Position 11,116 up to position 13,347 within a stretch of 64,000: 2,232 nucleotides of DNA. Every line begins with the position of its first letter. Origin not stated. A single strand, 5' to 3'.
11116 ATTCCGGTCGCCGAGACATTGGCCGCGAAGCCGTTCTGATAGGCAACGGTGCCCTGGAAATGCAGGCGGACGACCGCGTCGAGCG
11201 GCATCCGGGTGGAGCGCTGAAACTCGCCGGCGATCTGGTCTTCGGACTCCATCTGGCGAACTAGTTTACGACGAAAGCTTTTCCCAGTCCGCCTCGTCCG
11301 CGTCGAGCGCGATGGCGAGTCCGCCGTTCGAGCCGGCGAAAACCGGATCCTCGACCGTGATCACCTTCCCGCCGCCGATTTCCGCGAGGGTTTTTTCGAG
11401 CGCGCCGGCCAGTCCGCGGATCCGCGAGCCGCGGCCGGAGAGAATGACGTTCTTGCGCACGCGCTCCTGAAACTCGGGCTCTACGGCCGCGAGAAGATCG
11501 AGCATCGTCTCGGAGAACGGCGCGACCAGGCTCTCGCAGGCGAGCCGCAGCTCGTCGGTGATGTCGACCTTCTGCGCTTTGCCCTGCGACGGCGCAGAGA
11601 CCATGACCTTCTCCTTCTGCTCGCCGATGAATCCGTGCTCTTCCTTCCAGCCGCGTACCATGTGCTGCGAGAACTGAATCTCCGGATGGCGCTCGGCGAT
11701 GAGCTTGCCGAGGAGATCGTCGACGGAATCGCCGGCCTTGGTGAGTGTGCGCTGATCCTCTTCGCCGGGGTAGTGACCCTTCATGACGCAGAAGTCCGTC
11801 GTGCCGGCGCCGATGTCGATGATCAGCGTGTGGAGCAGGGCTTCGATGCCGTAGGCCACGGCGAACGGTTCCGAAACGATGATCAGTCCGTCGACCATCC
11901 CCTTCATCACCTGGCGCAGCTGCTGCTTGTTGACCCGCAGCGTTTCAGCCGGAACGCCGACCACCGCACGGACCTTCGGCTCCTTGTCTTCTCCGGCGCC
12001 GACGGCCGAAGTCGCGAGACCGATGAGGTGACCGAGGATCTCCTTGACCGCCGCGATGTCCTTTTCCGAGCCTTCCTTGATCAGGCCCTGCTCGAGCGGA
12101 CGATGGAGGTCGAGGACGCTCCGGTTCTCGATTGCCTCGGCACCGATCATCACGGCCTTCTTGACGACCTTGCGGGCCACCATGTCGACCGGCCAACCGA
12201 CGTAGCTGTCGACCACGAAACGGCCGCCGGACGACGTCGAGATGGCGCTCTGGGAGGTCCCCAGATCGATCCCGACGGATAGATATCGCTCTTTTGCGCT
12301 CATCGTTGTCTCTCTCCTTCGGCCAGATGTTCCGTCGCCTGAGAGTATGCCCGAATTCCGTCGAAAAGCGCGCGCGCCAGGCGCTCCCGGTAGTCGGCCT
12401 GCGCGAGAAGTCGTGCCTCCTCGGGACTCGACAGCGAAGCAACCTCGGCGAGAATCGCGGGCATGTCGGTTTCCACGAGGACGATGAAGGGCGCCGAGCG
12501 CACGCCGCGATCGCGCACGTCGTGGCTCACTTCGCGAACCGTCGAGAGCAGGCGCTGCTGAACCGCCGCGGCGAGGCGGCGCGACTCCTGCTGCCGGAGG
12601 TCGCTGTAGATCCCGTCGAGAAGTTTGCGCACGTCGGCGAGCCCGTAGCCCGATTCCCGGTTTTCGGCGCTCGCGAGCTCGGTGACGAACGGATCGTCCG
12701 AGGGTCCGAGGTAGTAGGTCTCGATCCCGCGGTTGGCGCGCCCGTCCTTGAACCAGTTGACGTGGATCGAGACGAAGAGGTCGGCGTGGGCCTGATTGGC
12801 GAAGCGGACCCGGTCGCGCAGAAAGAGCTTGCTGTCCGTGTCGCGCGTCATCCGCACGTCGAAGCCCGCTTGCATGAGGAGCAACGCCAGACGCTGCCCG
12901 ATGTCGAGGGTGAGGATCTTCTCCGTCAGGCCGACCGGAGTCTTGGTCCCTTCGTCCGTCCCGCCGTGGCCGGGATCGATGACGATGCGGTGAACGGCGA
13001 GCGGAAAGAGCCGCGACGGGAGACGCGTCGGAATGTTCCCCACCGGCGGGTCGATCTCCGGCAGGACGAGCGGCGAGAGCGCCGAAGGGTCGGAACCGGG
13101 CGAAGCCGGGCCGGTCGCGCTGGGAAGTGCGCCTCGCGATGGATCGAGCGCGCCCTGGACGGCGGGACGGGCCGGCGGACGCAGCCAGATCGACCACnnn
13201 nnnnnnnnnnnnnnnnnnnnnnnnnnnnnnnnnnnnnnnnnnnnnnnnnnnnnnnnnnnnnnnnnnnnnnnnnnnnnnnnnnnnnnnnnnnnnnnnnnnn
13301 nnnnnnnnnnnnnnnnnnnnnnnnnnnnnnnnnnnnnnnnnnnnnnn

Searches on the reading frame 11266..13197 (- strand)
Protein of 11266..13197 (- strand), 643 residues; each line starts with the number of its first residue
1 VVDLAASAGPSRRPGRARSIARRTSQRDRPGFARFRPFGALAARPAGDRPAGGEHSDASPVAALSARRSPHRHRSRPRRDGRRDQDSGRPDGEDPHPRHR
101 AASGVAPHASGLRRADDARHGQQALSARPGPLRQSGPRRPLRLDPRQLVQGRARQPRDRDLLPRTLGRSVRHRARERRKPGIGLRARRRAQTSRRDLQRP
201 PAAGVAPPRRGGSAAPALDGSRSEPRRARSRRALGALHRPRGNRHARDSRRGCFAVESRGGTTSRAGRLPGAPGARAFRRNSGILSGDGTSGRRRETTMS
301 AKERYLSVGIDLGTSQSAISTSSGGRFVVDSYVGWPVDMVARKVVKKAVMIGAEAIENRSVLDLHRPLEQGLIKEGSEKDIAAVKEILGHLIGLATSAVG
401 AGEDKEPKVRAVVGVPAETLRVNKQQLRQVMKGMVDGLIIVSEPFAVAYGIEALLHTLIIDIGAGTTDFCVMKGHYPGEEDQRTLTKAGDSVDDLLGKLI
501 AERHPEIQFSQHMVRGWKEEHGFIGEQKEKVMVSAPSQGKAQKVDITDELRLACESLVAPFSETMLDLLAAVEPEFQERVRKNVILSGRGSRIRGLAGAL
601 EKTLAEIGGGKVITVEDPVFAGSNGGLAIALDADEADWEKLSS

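Call 75: search_protein_families(library=pfam, proteins=[window:11266-13197:-], max_evalue=0.000001)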
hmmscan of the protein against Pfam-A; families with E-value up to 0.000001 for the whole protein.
window:11266-13197:- (643 aa): 1 family
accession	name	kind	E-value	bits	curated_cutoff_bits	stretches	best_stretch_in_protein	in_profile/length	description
PF06723.19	MreB_Mbl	-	4.8e-16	58.9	27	1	307-625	3-314/327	MreB/Mbl protein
